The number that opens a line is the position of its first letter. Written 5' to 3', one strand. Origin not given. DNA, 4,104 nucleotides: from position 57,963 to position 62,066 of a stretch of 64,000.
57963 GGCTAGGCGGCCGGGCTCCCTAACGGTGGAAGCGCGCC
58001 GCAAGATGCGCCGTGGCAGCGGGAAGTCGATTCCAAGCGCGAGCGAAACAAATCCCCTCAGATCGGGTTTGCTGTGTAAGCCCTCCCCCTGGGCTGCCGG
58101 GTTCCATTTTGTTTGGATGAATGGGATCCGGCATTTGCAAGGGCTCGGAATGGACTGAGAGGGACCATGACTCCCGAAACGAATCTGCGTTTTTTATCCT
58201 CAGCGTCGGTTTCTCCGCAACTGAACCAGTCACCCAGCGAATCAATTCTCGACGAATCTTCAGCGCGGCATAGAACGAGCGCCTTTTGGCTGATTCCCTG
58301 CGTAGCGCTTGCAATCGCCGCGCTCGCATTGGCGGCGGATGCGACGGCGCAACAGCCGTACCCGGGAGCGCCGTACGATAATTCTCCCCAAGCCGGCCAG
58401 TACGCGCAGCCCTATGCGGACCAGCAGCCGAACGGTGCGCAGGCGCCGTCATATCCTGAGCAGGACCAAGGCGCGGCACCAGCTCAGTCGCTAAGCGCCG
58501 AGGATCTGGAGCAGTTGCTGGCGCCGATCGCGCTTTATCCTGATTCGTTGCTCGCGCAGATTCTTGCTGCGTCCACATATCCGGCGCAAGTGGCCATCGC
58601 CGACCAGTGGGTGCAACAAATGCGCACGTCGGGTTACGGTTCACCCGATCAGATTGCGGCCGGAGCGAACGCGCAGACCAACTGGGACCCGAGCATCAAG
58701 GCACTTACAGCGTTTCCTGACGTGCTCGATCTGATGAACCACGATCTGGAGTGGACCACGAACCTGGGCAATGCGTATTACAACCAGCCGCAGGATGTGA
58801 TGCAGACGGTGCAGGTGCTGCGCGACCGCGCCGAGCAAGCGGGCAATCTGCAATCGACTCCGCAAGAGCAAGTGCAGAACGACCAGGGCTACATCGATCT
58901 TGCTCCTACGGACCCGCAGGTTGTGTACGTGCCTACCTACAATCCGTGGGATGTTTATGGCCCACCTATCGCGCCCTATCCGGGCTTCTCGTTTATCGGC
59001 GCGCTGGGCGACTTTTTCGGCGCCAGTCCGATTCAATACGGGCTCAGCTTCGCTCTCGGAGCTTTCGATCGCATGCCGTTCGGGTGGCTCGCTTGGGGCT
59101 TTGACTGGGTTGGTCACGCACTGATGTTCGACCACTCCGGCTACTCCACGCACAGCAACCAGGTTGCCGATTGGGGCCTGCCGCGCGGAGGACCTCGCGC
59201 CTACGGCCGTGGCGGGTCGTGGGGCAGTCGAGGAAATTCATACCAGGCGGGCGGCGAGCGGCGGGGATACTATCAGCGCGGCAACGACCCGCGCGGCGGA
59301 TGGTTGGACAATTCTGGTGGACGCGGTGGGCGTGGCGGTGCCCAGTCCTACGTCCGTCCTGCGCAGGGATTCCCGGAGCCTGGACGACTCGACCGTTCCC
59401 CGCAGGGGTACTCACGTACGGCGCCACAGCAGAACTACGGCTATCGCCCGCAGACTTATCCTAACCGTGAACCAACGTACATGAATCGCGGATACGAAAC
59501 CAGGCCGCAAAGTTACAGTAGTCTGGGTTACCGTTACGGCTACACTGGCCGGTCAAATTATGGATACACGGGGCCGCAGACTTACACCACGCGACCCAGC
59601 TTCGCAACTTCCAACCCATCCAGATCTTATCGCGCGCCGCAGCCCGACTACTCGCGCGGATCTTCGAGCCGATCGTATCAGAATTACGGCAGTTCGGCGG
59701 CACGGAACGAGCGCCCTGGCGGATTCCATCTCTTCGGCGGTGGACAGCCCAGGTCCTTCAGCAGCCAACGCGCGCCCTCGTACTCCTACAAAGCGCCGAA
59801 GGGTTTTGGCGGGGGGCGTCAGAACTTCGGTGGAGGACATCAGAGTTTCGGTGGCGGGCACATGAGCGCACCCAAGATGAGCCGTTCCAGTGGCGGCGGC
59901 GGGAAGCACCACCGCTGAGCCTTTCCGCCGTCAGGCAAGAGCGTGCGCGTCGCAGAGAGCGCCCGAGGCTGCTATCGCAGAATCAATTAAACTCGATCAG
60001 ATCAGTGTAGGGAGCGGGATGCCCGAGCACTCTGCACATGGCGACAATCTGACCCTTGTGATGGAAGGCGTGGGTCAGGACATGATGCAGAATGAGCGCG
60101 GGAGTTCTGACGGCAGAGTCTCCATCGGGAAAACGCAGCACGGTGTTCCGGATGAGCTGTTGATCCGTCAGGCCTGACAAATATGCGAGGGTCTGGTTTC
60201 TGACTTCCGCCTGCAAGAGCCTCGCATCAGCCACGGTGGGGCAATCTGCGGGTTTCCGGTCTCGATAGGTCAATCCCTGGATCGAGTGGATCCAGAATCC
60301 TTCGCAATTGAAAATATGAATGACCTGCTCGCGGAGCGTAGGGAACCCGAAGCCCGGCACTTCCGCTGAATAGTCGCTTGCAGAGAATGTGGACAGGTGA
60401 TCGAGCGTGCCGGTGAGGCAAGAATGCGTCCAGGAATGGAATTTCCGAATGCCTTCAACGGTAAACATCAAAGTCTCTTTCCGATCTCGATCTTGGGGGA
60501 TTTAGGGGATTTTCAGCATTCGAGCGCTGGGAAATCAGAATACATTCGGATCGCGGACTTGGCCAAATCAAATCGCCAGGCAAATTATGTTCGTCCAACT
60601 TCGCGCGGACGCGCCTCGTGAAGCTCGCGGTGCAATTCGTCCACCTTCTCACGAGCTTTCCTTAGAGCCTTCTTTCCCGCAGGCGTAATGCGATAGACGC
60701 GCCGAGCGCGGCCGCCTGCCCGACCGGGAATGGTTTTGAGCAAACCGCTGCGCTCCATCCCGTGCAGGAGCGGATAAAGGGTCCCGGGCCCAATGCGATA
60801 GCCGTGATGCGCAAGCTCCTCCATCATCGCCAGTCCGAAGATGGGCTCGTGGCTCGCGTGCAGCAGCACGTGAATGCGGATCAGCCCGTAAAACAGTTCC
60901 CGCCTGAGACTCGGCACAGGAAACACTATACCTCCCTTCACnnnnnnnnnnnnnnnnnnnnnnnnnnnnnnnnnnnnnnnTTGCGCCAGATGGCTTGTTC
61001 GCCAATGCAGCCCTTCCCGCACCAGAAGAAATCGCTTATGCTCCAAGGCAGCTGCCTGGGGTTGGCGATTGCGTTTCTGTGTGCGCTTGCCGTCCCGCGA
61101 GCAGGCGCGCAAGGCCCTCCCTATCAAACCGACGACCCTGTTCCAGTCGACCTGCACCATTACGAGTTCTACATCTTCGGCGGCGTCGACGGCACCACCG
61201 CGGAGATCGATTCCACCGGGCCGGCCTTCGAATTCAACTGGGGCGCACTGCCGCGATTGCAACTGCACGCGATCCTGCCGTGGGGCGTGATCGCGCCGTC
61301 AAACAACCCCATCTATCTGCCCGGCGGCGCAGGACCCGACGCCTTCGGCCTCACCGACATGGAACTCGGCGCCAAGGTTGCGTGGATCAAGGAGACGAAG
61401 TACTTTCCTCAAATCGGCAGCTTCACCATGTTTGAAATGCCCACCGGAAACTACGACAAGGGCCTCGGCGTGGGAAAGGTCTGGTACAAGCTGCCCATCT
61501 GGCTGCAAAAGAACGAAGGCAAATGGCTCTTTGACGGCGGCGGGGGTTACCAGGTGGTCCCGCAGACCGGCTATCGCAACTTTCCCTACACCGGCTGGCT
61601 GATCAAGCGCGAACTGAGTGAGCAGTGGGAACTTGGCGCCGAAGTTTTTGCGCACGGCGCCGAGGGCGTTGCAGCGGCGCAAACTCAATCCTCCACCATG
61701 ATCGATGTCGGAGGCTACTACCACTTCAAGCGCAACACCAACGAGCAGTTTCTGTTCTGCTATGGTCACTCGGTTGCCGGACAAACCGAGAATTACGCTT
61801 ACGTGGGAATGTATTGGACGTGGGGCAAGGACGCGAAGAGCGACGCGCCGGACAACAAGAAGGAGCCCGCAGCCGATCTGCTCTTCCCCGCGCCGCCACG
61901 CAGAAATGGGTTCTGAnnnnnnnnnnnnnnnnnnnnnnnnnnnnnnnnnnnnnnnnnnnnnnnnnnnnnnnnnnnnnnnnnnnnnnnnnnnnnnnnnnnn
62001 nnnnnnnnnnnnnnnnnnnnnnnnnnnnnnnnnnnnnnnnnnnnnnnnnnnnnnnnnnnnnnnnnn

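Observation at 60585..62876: PadR-controlled three-gene envelope module: beta-barrel plus two uncharacterised membrane proteins with metal/heme-type ligands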

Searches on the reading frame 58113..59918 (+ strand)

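Call 3: search_protein_families(library=pfam, proteins=[window:58113-59918:+], max_evalue=0.1)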
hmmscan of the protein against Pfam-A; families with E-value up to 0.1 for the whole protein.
window:58113-59918:+ (601 aa): 2 families
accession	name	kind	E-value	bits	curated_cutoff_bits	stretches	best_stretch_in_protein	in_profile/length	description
PF11737.13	DUF3300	-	5.8e-58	196.5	25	1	129-329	2-196/227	Protein of unknown function (DUF3300)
PF03934.19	T2SSK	-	0.048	14.5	24.2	0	148-189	8-49/63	Type II secretion system (T2SS), protein K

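Call 4: search_protein_families(library=ncbifam, proteins=[window:58113-59918:+], max_evalue=0.1)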
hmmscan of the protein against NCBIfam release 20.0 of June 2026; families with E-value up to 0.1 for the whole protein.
window:58113-59918:+ (601 aa): 0 families

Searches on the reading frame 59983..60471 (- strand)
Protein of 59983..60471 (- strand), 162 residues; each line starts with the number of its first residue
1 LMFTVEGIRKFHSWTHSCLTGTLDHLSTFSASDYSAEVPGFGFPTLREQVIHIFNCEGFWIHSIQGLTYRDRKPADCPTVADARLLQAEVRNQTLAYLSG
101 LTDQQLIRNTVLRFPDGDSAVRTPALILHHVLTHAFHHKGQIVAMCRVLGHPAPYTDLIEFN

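Call 3: search_protein_families(library=pfam, proteins=[window:59983-60471:-], max_evalue=0.1)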
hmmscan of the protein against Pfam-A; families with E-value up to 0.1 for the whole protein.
window:59983-60471:- (162 aa): 2 families
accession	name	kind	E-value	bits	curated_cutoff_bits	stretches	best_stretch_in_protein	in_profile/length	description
PF05163.17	DinB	-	1.6e-20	74.1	23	1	21-159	18-155/165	DinB family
PF12867.12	DinB_2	-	6.8e-12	46.4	24.8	1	22-142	9-128/128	DinB superfamily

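Call 4: search_protein_families(library=ncbifam, proteins=[window:59983-60471:-], max_evalue=0.1)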
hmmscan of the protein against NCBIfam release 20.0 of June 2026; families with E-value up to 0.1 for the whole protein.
window:59983-60471:- (162 aa): 0 families

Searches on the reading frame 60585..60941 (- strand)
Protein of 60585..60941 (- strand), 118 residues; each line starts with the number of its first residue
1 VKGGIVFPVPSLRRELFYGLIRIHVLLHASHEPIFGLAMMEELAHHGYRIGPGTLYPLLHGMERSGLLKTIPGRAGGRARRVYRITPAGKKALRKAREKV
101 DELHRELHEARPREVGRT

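Call 3: search_protein_families(library=pfam, proteins=[window:60585-60941:-], max_evalue=0.1)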
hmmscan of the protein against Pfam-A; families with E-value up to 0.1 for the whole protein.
window:60585-60941:- (118 aa): 3 families
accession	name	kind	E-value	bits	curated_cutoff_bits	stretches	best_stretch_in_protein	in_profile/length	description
PF03551.20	PadR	-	3.1e-17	62.8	27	1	25-95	1-75/75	Transcriptional regulator PadR-like family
PF02082.26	Rrf2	-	0.034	14.7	30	1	23-77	9-62/132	Iron-dependent Transcriptional regulator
PF13814.12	Replic_Relax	-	0.049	14.1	25.3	1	59-115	33-90/191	Replication-relaxation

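Call 4: search_protein_families(library=ncbifam, proteins=[window:60585-60941:-], max_evalue=0.1)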
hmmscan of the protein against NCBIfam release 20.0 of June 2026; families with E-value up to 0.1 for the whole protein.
window:60585-60941:- (118 aa): 6 families
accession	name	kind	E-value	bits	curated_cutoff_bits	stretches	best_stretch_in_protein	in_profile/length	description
NF053635.1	TransRegRv3488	equivalog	3.7e-30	104.1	140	1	14-107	2-95/98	Rv3488 family transcriptional regulator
TIGR03433.1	padR_acidobact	paralog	3.4e-09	36.7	101.8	1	26-105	10-93/101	PadR family transcriptional regulator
NF006931.0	PRK09416.1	equivalog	0.00016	21.8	112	1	39-106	61-128/135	PadR family transcriptional regulator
NF041230.1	BagL_FevM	exception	0.017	15.2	230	1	53-109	69-124/145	MarR family transcriptional regulator BagL/FevM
TIGR02337.1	HpaR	equivalog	0.04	13.7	121.2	1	41-110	46-113/130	homoprotocatechuate degradation operon regulator HpaR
TIGR02719.1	repress_PhaQ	equivalog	0.07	13.4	139.35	1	32-98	36-104/138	poly-beta-hydroxybutyrate-responsive repressor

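Call 67: search_solved_structures(query=window:60585-60941:-, max_evalue=0.00001)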
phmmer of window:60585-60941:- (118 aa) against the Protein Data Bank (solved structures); distinct sequences matched with E-value up to 0.00001: 4.
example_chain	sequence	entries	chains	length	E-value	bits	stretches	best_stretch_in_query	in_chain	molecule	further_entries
5zhc_A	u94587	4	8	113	1e-24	90.4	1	10-109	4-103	Transcriptional regulator | Transcriptional regulator Rv3488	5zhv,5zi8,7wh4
4ejo_A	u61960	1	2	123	2.6e-11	47.1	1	11-97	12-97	Transcriptional regulator, PadR-like family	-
2esh_A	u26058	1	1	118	1.1e-07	35.4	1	24-110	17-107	conserved hypothetical protein TM0937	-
4esb_A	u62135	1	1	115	7e-06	29.6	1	15-97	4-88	Transcriptional regulator, PadR family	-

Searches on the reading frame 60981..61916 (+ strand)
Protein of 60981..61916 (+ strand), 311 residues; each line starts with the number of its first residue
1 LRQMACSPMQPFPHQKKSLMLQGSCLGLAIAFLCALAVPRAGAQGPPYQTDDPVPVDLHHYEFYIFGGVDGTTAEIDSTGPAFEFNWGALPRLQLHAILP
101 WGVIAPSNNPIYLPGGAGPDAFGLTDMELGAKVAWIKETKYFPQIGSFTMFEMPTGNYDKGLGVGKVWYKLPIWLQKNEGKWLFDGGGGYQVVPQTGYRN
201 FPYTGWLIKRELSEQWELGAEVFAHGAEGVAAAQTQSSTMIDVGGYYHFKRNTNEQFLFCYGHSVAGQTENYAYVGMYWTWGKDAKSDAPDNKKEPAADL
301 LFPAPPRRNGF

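Call 3: search_protein_families(library=pfam, proteins=[window:60981-61916:+], max_evalue=0.1)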
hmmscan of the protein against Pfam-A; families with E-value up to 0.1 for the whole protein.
window:60981-61916:+ (311 aa): 1 family
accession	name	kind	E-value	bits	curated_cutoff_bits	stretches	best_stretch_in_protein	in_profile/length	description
PF13557.12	Phenol_MetA_deg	-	1.2e-05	26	22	1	71-273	15-233/242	Putative MetA-pathway of phenol degradation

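Call 4: search_protein_families(library=ncbifam, proteins=[window:60981-61916:+], max_evalue=0.1)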
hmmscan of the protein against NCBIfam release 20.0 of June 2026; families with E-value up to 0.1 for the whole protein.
window:60981-61916:+ (311 aa): 0 families

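Call 66: search_solved_structures(query=window:60990-61916:+, max_evalue=1, show_alignments=1)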
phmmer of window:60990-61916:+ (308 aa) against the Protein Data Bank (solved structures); distinct sequences matched with E-value up to 1: 0.
